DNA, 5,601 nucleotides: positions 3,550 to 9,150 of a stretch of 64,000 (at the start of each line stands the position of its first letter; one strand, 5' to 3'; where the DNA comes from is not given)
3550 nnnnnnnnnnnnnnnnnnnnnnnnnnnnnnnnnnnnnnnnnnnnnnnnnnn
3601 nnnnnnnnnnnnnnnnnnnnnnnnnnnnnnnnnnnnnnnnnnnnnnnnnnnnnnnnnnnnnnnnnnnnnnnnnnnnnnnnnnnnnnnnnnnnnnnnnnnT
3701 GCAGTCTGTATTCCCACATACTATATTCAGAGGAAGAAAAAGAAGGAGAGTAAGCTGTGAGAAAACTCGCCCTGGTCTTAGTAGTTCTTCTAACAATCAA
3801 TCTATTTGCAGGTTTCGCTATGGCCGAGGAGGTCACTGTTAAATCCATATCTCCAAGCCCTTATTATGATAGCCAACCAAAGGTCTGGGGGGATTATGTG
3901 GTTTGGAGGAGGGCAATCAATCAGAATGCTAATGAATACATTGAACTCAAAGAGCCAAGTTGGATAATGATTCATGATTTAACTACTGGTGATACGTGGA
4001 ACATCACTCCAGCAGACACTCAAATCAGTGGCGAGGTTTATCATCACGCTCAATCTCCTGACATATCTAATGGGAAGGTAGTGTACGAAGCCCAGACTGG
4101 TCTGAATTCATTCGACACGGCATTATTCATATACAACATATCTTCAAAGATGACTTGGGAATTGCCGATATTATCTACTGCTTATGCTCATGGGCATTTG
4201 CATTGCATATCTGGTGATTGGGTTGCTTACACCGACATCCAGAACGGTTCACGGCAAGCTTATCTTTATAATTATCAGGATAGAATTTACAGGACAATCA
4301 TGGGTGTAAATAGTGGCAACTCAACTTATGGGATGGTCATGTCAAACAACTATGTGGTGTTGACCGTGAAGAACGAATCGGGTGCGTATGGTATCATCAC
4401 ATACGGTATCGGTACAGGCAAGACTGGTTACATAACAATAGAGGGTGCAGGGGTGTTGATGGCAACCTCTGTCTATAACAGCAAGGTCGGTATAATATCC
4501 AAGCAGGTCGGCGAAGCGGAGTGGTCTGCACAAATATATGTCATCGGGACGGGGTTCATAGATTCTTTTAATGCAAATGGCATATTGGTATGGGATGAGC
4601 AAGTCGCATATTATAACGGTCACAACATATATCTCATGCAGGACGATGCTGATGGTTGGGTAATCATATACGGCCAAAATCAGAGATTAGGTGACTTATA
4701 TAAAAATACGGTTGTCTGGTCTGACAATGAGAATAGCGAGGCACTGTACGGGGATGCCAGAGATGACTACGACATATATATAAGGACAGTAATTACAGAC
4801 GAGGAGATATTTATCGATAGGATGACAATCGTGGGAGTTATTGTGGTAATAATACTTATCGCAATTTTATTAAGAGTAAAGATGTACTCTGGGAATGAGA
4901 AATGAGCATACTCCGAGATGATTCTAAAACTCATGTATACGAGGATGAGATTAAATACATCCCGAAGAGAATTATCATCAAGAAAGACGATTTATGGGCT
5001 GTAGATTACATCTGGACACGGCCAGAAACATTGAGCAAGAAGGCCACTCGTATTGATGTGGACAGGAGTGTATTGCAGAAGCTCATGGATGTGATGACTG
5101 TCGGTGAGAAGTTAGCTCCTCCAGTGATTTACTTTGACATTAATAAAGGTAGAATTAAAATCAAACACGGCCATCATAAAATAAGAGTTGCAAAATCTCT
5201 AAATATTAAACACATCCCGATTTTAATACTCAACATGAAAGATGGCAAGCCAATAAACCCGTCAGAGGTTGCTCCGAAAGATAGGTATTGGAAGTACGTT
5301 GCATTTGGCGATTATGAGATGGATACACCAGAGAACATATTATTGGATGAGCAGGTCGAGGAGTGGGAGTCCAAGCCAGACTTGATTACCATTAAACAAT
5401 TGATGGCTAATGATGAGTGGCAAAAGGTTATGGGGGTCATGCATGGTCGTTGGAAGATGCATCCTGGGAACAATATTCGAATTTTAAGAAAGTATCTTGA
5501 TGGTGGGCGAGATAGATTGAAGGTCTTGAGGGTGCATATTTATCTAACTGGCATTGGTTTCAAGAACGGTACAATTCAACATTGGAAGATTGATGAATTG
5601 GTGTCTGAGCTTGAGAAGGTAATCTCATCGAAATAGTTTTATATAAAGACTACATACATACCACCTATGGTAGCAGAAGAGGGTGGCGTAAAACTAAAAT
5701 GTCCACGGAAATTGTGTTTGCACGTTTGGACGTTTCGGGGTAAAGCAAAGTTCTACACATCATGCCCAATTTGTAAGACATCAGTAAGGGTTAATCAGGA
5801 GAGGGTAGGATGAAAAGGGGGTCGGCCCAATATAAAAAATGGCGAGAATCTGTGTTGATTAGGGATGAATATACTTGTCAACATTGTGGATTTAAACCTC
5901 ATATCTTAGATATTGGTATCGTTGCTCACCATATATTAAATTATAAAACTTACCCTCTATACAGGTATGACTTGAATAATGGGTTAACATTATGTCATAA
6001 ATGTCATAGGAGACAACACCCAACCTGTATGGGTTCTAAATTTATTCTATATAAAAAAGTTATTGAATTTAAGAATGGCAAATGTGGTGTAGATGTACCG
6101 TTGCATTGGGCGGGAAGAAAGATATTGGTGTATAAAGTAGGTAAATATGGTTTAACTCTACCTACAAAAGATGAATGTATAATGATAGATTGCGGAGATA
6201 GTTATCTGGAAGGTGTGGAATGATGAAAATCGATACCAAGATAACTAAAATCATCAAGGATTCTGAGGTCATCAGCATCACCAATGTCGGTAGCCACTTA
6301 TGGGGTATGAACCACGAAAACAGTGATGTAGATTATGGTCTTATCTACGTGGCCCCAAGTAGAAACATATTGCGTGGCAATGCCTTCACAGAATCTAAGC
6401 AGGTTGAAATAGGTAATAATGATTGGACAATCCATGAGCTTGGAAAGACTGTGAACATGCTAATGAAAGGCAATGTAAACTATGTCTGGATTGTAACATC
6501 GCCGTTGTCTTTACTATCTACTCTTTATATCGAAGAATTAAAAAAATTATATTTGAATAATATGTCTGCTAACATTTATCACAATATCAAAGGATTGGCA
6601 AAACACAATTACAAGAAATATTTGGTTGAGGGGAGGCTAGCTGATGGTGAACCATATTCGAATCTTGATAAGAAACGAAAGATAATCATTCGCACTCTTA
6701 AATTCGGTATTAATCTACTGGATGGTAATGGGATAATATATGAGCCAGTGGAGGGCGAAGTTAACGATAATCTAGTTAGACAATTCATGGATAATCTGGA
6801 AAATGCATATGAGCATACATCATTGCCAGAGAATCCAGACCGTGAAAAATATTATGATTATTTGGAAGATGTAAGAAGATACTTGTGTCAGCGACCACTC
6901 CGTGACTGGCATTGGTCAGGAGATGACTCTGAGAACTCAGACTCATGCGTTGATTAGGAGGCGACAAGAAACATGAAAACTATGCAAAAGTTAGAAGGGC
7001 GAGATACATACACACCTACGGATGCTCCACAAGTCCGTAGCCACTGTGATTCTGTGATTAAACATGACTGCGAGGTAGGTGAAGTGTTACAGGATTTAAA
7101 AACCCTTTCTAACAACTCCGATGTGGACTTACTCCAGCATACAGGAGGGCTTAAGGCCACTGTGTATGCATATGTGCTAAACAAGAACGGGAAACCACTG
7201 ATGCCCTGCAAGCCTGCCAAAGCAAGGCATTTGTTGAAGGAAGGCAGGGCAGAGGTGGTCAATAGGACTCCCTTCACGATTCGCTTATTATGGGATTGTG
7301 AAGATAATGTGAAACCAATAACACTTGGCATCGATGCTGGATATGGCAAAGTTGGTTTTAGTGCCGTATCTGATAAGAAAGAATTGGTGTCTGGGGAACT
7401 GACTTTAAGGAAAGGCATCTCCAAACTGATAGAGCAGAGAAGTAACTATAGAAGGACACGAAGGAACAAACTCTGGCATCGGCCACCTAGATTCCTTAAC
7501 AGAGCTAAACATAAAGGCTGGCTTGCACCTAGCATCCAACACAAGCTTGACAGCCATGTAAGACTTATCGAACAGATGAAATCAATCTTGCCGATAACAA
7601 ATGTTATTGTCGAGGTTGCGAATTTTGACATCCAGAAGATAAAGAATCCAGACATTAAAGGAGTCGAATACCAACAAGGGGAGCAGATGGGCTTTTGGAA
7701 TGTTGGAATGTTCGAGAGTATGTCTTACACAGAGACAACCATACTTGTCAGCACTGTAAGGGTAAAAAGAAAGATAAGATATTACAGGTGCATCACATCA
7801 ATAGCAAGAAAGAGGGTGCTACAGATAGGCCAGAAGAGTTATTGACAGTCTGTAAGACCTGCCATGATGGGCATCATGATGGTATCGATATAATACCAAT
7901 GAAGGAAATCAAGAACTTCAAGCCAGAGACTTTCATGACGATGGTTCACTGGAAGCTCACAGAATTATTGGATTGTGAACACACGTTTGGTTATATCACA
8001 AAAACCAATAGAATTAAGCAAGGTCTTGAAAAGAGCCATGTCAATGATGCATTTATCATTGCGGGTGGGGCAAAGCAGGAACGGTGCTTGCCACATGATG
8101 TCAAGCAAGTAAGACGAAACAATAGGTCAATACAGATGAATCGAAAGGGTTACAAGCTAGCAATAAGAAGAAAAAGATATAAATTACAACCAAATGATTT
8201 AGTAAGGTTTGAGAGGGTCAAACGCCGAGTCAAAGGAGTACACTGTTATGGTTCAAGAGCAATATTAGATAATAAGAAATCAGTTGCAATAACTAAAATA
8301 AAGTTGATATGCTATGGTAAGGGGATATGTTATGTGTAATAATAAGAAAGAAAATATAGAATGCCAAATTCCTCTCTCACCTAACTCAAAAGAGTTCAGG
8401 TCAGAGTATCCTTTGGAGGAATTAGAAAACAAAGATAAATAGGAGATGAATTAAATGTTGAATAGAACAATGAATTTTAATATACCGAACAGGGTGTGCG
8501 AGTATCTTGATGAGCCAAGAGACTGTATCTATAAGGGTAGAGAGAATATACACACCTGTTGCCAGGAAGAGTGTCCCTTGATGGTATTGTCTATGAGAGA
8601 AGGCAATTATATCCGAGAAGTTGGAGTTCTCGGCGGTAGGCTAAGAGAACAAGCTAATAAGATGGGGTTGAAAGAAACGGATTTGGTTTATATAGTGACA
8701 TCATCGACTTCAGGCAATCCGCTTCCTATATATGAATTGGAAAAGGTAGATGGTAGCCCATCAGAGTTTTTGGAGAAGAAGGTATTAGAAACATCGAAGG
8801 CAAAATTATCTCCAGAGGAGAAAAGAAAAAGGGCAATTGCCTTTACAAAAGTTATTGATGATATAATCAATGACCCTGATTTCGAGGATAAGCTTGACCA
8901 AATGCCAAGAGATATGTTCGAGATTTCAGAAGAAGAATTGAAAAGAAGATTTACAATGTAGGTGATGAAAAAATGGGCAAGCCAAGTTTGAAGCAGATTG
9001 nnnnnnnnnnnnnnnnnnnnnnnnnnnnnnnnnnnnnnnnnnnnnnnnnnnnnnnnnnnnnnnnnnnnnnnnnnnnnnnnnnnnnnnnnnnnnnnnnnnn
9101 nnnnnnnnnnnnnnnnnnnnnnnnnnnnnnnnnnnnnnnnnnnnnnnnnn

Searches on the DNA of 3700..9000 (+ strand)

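Call 8: search_dna_similar(query=window:3700-9000:+, collection=phages, mode=distant, max_rows=15)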
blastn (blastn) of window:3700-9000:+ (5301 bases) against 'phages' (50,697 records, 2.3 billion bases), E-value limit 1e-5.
Records with a match: 3; places in all: 3; records where one place covers at least 80% of the query: 0.
Best place of each record, by identity: 60-80% 3.
By first word of the organism name: Clostridium 2; Bacteriophage 1.
By host as written in the record: Clostridium botulinum type C strain C-Stockholm 2; - 1.
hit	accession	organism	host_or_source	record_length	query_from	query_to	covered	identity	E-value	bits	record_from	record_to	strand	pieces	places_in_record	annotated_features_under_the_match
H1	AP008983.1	Clostridium phage c-st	Clostridium botulinum type C strain ...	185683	3807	4001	4%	70.1%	3e-10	76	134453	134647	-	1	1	conserved hypothetical protein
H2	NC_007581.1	Clostridium phage c-st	Clostridium botulinum type C strain ...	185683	3807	4001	4%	70.1%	3e-10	76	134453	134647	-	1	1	HNH endonuclease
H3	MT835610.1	Bacteriophage sp.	human fecal samples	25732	3911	4004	2%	75.5%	1e-7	67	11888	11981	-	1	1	record has no annotation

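Call 35: search_rna_families(source=window, start=6700, end=7300, threshold=gathering, show_alignments=1)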
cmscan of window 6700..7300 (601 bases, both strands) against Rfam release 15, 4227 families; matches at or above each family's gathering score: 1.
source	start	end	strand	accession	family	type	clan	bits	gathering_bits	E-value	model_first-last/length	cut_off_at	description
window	6887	7132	+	RF02033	HEARO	Gene;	-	90.3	83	5e-19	1-211/211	no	HNH endonuclease-associated RNA and ORF (HEARO) RNA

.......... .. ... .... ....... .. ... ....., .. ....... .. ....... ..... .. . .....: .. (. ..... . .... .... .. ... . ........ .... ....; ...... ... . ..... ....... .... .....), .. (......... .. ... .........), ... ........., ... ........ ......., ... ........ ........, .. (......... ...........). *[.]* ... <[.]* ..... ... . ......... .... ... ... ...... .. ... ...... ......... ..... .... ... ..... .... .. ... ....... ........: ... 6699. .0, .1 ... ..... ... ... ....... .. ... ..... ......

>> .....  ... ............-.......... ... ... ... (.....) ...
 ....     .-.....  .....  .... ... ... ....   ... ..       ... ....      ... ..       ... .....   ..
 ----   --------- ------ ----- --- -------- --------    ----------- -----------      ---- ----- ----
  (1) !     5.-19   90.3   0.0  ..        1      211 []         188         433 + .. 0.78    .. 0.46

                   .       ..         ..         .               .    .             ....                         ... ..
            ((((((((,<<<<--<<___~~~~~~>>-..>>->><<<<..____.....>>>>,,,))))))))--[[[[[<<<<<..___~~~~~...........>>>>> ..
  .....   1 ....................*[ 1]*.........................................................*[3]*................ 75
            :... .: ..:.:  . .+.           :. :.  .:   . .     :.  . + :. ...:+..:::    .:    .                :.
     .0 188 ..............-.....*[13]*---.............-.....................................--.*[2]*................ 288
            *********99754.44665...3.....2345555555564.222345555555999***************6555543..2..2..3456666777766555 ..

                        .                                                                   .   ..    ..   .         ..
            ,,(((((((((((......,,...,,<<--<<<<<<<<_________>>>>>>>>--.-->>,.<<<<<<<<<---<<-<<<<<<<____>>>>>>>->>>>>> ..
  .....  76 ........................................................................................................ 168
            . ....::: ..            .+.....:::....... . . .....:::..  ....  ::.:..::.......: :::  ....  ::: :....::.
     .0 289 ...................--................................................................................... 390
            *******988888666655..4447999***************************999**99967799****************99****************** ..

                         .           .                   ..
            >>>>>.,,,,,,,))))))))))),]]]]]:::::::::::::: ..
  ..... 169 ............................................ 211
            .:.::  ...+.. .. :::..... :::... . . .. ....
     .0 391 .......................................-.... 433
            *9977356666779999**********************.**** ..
